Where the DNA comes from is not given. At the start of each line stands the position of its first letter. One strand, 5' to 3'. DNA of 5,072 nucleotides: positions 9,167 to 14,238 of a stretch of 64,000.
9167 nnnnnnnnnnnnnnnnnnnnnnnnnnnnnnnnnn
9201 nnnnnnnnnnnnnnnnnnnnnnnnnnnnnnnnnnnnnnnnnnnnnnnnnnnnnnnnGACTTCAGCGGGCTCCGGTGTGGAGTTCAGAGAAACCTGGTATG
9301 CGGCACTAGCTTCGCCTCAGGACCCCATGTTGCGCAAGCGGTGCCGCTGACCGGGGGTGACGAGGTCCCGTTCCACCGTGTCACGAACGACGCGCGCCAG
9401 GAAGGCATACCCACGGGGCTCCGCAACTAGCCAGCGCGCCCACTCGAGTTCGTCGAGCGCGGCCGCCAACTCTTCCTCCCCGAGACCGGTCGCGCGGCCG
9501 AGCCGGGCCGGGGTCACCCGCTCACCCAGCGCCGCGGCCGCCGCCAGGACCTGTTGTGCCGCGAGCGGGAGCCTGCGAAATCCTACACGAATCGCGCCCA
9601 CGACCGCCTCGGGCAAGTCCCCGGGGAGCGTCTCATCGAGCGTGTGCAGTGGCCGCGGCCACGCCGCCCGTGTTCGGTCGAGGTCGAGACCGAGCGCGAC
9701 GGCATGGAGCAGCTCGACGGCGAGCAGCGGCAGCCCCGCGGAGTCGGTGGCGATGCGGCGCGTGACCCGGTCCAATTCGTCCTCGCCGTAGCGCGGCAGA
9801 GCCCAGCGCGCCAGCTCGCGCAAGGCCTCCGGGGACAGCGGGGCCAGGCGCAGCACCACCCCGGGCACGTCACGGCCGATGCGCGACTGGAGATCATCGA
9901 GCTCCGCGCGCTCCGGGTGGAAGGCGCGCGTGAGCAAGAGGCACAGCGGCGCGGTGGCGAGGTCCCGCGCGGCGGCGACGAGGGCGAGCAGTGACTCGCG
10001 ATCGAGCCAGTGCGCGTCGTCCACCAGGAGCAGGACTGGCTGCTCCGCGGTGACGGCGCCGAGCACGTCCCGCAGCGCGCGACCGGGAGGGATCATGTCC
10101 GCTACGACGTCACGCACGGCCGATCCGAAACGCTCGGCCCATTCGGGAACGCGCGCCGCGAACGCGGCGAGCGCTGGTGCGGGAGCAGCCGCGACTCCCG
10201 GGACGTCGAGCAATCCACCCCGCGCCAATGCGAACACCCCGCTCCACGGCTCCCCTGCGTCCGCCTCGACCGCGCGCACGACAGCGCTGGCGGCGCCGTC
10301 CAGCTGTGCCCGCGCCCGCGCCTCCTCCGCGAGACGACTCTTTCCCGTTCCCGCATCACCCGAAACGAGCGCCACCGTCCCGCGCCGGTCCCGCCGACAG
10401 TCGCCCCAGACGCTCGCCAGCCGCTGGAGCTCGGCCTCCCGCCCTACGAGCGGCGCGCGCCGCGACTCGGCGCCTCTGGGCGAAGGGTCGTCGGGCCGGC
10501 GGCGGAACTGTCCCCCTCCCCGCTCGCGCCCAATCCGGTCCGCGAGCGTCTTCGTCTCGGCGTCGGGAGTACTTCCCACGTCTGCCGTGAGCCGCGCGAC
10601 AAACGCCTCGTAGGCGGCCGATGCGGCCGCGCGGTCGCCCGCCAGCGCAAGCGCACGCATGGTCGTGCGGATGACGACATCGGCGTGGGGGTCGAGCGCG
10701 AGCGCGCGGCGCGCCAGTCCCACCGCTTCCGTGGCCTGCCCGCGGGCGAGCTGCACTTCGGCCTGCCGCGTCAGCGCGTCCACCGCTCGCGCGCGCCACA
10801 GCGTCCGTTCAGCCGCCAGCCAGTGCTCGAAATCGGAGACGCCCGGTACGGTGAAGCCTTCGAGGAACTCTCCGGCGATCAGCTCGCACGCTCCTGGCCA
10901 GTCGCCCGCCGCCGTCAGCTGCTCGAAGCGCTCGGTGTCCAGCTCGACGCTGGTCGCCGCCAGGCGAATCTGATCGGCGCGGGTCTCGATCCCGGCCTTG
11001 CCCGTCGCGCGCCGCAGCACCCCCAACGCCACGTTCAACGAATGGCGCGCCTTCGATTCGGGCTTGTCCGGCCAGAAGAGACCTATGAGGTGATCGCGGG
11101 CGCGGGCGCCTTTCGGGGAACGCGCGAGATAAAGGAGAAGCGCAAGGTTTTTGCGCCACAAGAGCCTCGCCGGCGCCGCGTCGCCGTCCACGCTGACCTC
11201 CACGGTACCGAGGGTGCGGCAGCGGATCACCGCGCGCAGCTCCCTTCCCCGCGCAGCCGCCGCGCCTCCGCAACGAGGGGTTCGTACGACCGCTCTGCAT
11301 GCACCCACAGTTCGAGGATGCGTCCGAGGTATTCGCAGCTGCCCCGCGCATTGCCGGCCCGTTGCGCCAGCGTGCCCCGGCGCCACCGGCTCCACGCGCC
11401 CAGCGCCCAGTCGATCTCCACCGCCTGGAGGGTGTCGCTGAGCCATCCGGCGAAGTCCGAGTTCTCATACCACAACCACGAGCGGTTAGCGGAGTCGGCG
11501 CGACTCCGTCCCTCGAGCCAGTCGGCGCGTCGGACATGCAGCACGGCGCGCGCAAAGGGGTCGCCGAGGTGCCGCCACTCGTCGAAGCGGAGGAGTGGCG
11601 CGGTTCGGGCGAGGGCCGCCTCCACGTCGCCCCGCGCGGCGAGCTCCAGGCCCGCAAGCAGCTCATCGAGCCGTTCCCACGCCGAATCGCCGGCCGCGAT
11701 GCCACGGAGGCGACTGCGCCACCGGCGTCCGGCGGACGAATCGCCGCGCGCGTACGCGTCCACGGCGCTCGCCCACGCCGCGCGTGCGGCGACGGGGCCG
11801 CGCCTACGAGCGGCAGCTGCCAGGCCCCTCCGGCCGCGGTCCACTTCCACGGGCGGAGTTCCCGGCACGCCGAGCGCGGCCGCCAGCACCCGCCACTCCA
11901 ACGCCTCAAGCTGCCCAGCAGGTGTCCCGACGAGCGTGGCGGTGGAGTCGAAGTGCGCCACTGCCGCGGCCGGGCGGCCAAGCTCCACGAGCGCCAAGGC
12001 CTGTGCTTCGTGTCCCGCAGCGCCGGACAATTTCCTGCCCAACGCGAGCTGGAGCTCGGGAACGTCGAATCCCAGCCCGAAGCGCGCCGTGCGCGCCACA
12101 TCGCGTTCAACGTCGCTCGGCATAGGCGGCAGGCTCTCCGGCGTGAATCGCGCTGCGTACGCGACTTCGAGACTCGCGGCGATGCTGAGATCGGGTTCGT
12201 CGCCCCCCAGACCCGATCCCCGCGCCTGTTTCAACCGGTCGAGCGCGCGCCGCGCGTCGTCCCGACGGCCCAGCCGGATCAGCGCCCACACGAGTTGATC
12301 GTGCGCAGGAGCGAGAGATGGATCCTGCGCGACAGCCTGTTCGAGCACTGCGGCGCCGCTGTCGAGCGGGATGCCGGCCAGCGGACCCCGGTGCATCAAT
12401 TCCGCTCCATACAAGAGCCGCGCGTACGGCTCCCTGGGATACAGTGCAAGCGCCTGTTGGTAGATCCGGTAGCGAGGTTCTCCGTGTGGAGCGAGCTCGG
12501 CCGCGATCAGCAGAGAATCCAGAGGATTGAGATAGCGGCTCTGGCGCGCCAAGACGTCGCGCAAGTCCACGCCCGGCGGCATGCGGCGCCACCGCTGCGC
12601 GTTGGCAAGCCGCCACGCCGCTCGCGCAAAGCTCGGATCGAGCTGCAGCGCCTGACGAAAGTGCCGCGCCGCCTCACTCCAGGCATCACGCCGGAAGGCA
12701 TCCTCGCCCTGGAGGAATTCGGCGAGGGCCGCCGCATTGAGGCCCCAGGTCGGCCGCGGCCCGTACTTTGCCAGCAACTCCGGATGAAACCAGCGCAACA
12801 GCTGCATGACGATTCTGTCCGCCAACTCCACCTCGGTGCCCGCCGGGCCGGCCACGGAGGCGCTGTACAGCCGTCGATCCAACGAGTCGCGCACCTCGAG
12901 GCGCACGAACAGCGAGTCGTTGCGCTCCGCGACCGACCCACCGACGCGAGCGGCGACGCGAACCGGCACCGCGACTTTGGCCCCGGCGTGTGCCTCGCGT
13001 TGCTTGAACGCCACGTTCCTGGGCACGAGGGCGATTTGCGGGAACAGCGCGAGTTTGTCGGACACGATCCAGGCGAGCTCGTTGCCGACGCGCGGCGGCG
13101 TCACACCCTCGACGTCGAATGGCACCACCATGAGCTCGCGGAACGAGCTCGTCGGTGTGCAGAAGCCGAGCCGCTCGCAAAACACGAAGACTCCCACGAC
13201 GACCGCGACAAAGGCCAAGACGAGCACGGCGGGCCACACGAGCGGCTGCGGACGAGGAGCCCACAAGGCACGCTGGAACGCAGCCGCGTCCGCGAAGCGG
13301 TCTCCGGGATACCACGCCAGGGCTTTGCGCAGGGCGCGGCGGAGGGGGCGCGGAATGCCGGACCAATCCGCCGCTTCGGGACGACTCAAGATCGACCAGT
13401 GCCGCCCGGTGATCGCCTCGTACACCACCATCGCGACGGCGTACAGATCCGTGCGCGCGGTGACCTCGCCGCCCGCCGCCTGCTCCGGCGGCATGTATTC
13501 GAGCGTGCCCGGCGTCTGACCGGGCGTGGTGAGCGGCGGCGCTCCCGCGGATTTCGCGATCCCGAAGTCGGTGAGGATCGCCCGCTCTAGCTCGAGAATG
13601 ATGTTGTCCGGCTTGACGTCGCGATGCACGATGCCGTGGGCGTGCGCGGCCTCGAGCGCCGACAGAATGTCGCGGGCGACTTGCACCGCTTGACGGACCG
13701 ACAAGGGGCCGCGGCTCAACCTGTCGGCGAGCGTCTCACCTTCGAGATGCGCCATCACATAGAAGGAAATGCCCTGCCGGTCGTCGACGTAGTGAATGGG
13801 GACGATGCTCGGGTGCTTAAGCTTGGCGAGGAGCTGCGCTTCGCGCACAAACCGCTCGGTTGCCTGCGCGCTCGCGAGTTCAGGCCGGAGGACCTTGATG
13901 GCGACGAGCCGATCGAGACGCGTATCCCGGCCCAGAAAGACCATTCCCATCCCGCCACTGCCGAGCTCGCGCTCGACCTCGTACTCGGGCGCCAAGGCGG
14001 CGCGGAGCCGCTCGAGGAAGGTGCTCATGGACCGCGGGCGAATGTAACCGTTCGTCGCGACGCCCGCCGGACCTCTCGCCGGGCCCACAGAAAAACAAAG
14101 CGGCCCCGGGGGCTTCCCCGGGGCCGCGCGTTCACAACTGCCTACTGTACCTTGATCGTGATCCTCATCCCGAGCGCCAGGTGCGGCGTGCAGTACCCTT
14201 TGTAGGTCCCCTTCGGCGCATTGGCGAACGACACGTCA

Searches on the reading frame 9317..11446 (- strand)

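Call 26: search_protein_families(library=pfam, proteins=[window:9317-11446:-], max_evalue=0.00001)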
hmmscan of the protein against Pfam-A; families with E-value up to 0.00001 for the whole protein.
window:9317-11446:- (709 aa): 2 families
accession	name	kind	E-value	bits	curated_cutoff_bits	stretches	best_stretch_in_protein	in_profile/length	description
PF13191.12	AAA_16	-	1.4e-17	65.1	32.6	1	332-503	1-166/167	AAA ATPase domain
PF03704.23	BTAD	-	1.5e-14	55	22.1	1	173-305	5-145/146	Bacterial transcriptional activator domain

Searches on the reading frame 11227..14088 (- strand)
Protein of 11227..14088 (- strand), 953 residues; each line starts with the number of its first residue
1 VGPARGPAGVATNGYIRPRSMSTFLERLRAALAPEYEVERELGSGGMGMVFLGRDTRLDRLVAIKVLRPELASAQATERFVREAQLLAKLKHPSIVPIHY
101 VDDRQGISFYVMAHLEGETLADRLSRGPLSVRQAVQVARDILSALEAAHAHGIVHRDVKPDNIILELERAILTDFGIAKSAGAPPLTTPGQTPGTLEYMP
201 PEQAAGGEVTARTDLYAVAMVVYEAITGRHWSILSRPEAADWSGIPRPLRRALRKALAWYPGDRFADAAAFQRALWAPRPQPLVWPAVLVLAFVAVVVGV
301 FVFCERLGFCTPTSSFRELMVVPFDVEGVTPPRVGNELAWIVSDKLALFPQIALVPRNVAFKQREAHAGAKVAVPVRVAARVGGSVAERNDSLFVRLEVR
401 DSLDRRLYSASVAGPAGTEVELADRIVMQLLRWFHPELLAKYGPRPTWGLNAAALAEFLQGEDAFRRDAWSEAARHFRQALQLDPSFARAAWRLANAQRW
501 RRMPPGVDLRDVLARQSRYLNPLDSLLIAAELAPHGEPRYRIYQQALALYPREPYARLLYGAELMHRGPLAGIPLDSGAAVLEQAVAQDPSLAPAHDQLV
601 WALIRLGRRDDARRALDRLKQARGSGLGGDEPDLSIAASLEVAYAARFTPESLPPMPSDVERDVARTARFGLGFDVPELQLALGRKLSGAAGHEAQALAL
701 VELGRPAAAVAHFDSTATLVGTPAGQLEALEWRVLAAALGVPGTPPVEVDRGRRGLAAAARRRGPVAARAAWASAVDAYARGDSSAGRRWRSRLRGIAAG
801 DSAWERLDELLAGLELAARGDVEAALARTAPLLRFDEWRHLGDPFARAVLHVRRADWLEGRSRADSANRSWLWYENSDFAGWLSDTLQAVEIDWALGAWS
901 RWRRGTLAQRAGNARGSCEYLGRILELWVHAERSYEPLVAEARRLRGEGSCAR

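Call 26: search_protein_families(library=pfam, proteins=[window:11227-14088:-], max_evalue=0.00001)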
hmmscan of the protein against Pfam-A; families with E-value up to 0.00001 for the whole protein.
window:11227-14088:- (953 aa): 3 families
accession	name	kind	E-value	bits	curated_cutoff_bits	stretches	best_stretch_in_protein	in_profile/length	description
PF00069.31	Pkinase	-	2.1e-38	132.7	31.7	1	36-230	1-195/263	Protein kinase domain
PF07714.23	PK_Tyr_Ser-Thr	-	4.1e-25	89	23.1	1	37-227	2-199/258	Protein tyrosine and serine/threonine kinase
PF14559.12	TPR_19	-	4.3e-06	27.4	25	0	578-622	10-54/68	Tetratricopeptide repeat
